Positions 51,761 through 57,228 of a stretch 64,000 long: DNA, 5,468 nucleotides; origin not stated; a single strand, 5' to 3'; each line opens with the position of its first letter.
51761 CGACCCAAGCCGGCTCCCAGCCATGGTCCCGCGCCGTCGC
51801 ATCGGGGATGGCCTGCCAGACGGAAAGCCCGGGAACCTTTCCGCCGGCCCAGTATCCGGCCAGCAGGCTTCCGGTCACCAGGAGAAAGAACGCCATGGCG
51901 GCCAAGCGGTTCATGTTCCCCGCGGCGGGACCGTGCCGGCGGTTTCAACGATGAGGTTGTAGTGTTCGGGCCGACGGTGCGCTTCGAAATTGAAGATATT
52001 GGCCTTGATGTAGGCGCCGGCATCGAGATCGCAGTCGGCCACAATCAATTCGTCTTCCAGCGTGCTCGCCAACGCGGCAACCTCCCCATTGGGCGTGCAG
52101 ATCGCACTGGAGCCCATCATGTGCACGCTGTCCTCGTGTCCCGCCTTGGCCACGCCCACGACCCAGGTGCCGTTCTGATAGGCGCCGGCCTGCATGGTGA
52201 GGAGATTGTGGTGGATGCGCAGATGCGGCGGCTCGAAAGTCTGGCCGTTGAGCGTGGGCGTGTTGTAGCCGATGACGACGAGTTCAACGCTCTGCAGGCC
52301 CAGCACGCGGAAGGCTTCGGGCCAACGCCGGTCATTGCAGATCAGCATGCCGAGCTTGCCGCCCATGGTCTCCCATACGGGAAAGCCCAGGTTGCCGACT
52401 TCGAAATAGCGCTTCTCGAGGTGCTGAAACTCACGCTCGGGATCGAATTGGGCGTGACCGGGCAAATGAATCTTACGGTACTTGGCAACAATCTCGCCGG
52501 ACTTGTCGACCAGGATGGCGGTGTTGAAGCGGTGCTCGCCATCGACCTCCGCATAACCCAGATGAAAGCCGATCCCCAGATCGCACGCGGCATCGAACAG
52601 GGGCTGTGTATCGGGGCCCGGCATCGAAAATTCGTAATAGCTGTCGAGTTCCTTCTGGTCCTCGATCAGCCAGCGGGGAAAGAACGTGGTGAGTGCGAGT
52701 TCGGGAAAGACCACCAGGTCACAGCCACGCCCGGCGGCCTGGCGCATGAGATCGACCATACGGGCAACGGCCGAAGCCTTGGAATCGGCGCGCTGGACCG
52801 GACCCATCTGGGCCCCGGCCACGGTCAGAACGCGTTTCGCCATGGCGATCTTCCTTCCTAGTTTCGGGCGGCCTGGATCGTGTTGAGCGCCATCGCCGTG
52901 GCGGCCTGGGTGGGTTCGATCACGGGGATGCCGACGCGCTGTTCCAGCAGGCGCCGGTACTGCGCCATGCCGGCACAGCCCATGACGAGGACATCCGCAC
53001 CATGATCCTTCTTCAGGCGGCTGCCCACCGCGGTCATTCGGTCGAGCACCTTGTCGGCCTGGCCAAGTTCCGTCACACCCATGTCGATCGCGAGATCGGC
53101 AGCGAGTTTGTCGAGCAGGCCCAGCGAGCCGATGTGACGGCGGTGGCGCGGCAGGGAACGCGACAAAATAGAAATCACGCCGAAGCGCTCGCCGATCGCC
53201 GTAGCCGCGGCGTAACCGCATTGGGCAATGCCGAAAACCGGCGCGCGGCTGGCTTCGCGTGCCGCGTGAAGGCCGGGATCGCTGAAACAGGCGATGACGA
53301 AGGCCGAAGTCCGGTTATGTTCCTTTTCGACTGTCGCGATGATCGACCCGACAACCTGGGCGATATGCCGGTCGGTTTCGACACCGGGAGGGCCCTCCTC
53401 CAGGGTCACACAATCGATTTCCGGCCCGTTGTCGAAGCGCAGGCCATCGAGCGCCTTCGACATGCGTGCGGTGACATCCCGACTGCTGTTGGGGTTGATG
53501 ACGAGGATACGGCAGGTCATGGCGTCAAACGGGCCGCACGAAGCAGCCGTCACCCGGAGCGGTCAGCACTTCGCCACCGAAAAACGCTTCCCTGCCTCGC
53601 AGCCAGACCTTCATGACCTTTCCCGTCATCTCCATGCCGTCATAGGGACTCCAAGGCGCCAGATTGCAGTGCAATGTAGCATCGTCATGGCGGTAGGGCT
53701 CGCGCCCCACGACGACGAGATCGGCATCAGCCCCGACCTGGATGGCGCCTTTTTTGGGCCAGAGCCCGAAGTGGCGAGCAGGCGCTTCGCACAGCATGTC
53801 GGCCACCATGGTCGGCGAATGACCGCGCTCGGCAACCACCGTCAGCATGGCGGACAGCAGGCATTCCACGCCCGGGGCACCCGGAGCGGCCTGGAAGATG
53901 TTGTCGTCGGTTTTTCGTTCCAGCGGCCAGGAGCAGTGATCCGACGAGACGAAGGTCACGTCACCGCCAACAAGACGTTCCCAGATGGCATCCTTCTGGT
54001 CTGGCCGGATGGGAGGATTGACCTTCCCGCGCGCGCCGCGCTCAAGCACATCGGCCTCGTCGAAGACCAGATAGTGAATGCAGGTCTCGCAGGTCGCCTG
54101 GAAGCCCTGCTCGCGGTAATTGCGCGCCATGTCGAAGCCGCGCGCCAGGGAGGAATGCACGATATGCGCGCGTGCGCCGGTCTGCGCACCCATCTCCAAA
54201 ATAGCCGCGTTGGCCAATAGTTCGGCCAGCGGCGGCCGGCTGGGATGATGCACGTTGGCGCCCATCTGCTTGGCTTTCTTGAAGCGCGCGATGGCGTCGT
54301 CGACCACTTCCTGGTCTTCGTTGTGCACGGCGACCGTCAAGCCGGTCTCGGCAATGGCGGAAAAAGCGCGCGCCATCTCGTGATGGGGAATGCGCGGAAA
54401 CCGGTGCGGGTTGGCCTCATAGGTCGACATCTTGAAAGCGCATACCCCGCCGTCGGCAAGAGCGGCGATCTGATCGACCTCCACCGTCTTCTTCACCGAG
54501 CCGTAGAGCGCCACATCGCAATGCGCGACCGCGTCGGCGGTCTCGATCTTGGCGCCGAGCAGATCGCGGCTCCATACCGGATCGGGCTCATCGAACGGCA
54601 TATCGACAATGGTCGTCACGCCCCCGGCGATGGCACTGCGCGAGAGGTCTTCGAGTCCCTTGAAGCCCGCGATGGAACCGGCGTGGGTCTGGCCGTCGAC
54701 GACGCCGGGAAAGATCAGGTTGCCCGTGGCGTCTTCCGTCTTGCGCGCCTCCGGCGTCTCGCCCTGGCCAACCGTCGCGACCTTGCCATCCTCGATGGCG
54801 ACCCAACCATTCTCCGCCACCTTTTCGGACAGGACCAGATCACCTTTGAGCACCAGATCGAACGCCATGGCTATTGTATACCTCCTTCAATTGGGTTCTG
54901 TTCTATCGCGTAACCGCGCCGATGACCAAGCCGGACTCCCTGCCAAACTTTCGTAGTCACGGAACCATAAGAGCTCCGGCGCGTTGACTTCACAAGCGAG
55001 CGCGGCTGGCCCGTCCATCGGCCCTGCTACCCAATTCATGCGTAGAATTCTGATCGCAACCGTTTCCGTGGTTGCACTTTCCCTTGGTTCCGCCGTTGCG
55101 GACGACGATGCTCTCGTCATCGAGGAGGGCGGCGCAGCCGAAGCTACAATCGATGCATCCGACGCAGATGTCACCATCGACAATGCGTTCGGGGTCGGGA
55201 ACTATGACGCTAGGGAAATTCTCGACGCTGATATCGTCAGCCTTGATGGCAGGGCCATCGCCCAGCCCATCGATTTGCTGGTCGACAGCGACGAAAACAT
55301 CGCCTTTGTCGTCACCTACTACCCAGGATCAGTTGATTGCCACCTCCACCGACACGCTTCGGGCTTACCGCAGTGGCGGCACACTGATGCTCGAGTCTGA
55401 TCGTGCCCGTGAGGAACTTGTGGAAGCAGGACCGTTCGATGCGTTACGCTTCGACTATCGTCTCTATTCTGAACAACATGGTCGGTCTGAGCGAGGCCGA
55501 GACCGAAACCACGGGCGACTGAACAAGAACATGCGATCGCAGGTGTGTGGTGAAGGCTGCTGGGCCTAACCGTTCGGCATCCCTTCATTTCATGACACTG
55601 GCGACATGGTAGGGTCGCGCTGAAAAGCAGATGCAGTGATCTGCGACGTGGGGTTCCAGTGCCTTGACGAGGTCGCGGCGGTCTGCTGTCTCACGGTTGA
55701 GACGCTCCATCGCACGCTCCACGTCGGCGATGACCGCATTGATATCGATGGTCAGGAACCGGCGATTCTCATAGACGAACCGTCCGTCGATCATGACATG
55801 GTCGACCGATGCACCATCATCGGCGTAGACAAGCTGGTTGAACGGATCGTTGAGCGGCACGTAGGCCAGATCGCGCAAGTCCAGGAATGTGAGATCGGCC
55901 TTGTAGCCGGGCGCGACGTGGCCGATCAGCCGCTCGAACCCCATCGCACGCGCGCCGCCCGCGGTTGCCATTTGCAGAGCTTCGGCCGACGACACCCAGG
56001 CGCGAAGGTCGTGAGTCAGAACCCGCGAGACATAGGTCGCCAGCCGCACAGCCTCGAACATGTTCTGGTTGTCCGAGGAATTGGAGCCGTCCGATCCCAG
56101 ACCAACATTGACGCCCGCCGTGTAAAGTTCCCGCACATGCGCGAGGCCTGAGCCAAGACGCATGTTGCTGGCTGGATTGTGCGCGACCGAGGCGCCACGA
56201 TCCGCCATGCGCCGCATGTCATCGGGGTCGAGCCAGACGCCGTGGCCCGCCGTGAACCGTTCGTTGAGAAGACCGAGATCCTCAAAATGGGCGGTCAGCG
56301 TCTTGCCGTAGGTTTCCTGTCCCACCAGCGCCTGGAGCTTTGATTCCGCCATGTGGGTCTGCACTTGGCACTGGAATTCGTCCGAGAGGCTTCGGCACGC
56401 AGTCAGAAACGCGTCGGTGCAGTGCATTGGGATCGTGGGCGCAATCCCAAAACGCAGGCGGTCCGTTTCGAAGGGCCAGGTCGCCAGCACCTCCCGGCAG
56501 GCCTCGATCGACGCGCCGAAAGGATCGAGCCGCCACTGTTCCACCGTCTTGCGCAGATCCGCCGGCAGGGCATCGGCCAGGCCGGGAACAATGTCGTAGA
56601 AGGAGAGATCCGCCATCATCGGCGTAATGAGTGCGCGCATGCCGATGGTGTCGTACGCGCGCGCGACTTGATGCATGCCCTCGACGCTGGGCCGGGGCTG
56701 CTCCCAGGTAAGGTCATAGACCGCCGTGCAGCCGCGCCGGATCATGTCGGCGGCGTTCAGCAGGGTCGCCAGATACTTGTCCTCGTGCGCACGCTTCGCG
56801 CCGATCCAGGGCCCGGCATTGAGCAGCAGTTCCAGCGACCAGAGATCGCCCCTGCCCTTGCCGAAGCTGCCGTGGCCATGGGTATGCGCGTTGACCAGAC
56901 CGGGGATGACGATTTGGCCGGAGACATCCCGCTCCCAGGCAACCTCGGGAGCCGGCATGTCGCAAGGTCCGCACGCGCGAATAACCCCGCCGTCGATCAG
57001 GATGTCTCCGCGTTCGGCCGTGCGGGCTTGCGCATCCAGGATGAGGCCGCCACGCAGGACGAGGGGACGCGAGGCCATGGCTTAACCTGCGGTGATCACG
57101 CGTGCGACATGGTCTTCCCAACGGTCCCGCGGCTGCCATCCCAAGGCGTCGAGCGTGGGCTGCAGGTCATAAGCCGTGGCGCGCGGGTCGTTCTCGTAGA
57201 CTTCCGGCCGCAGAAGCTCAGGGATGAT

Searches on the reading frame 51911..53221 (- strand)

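Call 80: search_protein_families(library=pfam, proteins=[window:51911-53221:-], max_evalue=0.00001)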
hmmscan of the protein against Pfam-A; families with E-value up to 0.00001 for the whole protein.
window:51911-53221:- (436 aa): 1 family
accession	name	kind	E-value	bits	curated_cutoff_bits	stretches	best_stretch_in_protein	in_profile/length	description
PF00795.27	CN_hydrolase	-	2.8e-51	174.7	23.2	1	133-400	1-249/256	Carbon-nitrogen hydrolase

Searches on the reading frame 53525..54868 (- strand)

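Call 80: search_protein_families(library=pfam, proteins=[window:53525-54868:-], max_evalue=0.00001)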
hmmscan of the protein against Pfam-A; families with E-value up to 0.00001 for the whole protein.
window:53525-54868:- (447 aa): 2 families
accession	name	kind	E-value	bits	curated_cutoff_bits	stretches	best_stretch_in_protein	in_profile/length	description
PF01979.26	Amidohydro_1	-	7.1e-18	65.4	25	1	52-426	2-343/345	Amidohydrolase family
PF07969.17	Amidohydro_3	-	1.2e-09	38.6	29.7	0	348-426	405-469/472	Amidohydrolase family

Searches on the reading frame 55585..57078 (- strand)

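Call 80: search_protein_families(library=pfam, proteins=[window:55585-57078:-], max_evalue=0.00001)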
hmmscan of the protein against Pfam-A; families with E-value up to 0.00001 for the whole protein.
window:55585-57078:- (497 aa): 2 families
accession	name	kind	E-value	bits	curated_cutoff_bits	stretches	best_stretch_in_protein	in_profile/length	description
PF01979.26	Amidohydro_1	-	1e-58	199.7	25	1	56-435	1-345/345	Amidohydrolase family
PF07969.17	Amidohydro_3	-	3.7e-21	76.6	29.7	1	199-436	242-472/472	Amidohydrolase family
